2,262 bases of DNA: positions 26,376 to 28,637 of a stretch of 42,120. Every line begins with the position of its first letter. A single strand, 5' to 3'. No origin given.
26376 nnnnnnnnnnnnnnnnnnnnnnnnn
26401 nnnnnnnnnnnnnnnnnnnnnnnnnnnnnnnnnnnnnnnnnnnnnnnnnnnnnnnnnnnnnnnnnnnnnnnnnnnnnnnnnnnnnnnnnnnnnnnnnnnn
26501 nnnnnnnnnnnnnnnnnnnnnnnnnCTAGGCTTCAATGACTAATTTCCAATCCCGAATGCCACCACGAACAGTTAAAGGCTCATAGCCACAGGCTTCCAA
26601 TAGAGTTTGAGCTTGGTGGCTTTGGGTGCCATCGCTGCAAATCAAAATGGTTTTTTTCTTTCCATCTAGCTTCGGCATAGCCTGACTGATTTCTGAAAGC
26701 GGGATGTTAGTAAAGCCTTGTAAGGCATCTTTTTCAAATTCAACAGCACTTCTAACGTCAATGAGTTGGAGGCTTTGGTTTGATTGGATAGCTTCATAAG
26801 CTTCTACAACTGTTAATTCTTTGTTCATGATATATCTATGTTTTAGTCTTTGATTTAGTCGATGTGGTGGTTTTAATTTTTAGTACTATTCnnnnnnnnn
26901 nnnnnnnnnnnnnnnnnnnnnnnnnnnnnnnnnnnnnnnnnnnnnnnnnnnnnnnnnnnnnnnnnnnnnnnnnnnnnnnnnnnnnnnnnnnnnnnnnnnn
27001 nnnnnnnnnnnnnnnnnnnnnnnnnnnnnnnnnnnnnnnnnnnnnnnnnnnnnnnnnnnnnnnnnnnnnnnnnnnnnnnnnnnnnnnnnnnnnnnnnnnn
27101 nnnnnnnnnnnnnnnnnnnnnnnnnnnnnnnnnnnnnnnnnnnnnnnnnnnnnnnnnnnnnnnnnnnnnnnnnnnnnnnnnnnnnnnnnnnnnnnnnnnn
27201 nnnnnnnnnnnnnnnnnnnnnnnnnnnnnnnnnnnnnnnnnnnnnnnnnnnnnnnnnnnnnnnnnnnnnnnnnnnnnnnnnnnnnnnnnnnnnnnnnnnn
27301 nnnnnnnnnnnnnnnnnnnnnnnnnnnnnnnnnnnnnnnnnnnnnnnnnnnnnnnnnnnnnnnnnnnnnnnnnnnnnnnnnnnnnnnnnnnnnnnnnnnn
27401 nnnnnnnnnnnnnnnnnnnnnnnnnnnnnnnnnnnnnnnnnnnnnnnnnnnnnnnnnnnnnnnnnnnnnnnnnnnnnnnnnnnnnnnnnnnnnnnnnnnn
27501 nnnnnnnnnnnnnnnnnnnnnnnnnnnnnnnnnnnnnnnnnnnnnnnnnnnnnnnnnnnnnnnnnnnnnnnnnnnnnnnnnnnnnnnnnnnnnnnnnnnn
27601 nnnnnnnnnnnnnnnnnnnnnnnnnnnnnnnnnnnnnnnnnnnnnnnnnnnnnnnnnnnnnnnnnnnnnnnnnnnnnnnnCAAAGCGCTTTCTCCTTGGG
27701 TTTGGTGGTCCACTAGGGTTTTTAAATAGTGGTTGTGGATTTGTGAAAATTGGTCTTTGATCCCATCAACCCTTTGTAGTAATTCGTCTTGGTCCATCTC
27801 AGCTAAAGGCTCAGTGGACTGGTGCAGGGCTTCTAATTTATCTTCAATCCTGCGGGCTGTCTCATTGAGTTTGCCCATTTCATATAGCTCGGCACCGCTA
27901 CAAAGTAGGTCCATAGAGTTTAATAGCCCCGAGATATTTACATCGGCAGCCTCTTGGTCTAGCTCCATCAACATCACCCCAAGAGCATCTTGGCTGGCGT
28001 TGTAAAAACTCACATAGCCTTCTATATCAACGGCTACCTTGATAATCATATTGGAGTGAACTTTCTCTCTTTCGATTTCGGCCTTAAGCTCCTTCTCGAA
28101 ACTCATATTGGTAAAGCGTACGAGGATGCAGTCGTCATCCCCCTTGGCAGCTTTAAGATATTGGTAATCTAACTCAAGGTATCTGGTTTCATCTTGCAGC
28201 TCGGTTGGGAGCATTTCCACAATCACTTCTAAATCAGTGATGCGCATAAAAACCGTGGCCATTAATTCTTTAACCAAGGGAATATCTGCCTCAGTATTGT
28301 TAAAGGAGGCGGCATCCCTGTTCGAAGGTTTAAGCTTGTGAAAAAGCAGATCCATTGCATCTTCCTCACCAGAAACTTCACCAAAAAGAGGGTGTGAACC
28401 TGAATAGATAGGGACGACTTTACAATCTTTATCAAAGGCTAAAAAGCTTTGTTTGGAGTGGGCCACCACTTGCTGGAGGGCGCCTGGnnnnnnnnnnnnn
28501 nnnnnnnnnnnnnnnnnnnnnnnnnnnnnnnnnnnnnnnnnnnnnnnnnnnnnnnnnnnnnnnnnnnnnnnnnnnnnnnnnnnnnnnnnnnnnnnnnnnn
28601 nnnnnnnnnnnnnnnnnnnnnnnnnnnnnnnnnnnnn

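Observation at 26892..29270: CheA-like kinase core with no HPt, no P2 and no CheW-like P5, fused to a histidine-free acidic coiled-coil repeat region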

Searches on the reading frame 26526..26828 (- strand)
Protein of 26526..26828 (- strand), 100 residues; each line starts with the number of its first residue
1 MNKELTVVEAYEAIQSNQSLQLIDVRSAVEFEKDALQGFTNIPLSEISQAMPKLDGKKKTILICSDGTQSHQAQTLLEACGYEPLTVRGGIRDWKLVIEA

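Call 3: search_protein_families(library=pfam, proteins=[window:26526-26828:-], max_evalue=1)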
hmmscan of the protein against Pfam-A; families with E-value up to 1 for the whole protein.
window:26526-26828:- (100 aa): 1 family
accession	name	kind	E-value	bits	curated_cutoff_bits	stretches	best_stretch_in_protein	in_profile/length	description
PF00581.25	Rhodanese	-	2.8e-13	50.6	22.2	1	9-95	4-100/102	Rhodanese-like domain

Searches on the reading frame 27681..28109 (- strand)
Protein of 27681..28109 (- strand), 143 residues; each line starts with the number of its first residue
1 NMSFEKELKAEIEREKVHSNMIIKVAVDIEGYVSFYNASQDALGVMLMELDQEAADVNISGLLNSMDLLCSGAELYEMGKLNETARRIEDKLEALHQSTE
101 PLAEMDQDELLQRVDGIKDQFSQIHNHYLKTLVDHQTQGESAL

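Call 43: search_solved_structures(query=A3, max_evalue=10, show_alignments=2)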
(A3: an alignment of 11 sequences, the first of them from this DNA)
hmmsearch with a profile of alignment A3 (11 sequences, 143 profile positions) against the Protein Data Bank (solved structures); distinct sequences matched with E-value up to 10: 23.
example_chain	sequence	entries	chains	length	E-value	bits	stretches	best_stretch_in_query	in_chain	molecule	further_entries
1i5n_A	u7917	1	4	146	0.01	18.8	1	26-126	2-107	CHEMOTAXIS PROTEIN CHEA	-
8c5v_C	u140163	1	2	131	0.011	18.7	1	26-125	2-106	Chemotaxis protein CheA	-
5tp5_A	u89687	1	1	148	0.016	18.2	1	13-48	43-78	Calmodulin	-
8a3k_UNK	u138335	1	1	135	0.024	17.6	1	6-124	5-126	sc-apCC-4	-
3q9d_A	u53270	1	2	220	0.028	17.4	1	72-126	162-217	Protein CPn_0803/CP_1068/CPj0803/CpB0832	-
2lp4_A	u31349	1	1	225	0.029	17.4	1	26-126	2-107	Chemotaxis protein CheA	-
4mlk_A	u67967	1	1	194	0.049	16.6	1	72-127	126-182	CT584 protein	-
1tqg_A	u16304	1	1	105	0.053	16.5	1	36-124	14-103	Chemotaxis protein cheA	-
2p6j_A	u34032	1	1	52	0.077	16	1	82-116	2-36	designed engrailed homeodomain variant UVF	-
2ld6_A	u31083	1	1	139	0.08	15.9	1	37-124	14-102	Chemotaxis protein CheA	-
6ff6_A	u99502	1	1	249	0.085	15.8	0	37-123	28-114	BRIC1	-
9r1m_A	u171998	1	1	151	0.15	15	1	6-119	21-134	sc-apCC-4-LMF-1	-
6s1k_A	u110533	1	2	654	0.2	14.6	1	26-124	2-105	Chemotaxis protein CheA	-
8g4k_A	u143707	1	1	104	0.38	13.7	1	20-70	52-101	5HCS_TGFBR2_1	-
2f66_B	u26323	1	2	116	0.4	13.7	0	98-139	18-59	Vacuolar protein sorting-associated protein VPS28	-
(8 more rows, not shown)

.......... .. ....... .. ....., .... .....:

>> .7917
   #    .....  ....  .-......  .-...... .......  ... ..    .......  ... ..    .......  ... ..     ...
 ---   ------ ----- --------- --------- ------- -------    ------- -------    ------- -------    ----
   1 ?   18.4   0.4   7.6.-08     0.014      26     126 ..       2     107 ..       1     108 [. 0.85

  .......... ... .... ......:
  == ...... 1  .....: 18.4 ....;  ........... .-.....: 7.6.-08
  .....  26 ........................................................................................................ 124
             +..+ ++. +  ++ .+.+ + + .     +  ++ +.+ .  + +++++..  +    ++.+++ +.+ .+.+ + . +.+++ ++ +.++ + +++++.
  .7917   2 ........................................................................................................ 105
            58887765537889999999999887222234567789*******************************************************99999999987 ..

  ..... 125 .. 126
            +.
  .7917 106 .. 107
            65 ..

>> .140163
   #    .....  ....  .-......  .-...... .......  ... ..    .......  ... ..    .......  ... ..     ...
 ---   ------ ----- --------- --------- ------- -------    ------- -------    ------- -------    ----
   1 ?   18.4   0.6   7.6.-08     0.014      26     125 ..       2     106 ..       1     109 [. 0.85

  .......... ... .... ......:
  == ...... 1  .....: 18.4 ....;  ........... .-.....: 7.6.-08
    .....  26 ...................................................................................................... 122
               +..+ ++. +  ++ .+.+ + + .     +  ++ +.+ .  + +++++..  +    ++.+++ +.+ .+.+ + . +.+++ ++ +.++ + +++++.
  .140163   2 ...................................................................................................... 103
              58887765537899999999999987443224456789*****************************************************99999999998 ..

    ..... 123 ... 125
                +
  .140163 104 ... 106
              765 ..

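Call 44: search_protein_families(library=pfam, alignment_id=A3, max_evalue=10)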
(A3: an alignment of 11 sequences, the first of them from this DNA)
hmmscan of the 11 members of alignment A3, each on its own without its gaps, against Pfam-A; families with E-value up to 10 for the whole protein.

A. member 1, seq(143 aa): 3 families
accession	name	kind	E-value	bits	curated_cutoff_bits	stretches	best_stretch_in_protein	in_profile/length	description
PF20127.4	DUF6517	-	0.008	16.6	23.9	1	92-126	79-113/187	Family of unknown function (DUF6517)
PF06009.19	Laminin_II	-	0.062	13.8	33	1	78-123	61-101/138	Laminin Domain II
PF13864.11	Enkurin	-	0.087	13.8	23.6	1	83-138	12-65/92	Calmodulin-binding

B. families by the number of members that match (of 11 scanned): 32 families (the first 25 are shown)
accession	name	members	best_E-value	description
PF03802.19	CitX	2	0.0026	Apo-citrate lyase phosphoribosyl-dephospho-CoA transferase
PF01627.28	Hpt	2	0.015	Hpt domain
PF21431.3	Col-Pyo_DNase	2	0.024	Colicin/Pyocin-S2, DNase domain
PF08889.16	WbqC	1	0.006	WbqC-like protein family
PF20127.4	DUF6517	1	0.008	Family of unknown function (DUF6517)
PF18497.6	RNase_3_N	1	0.0085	Ribonuclease III N-terminal domain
PF20285.3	CTD9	1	0.0099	C-terminal domain 9 of the ABC-three component (ABC-3C) systems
PF07432.18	Hc1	1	0.013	Histone H1-like protein Hc1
PF01158.23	Ribosomal_L36e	1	0.015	Ribosomal protein L36e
PF18756.6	Nmad4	1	0.023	Nucleotide modification associated domain 4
PF10796.14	Anti-adapt_IraP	1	0.024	Sigma-S stabilisation anti-adaptor protein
PF09773.14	Meckelin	1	0.039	Meckelin (Transmembrane protein 67)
PF24915.1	Spectrin_SESTD1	1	0.04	SESTD1-like, spectrin repeat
PF20347.3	DUF6642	1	0.053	Family of unknown function (DUF6642)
PF23109.1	ARCH_RTEL1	1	0.059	RTEL1 helicase, ARCH domain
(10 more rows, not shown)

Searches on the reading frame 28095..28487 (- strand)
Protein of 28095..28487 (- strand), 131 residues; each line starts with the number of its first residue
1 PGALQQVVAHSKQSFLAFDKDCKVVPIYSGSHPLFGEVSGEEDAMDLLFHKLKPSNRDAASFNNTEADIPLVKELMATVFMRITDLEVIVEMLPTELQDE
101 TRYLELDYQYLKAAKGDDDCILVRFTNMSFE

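Call 93: search_solved_structures(query=A6, max_evalue=10, show_alignments=1)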
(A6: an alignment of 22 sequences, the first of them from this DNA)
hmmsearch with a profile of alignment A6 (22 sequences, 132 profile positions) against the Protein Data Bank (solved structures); distinct sequences matched with E-value up to 10: 1.
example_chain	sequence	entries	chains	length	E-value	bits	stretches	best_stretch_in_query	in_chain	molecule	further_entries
6xi8_A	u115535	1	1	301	1.6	11.9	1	66-100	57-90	Serine/threonine-protein kinase KIN28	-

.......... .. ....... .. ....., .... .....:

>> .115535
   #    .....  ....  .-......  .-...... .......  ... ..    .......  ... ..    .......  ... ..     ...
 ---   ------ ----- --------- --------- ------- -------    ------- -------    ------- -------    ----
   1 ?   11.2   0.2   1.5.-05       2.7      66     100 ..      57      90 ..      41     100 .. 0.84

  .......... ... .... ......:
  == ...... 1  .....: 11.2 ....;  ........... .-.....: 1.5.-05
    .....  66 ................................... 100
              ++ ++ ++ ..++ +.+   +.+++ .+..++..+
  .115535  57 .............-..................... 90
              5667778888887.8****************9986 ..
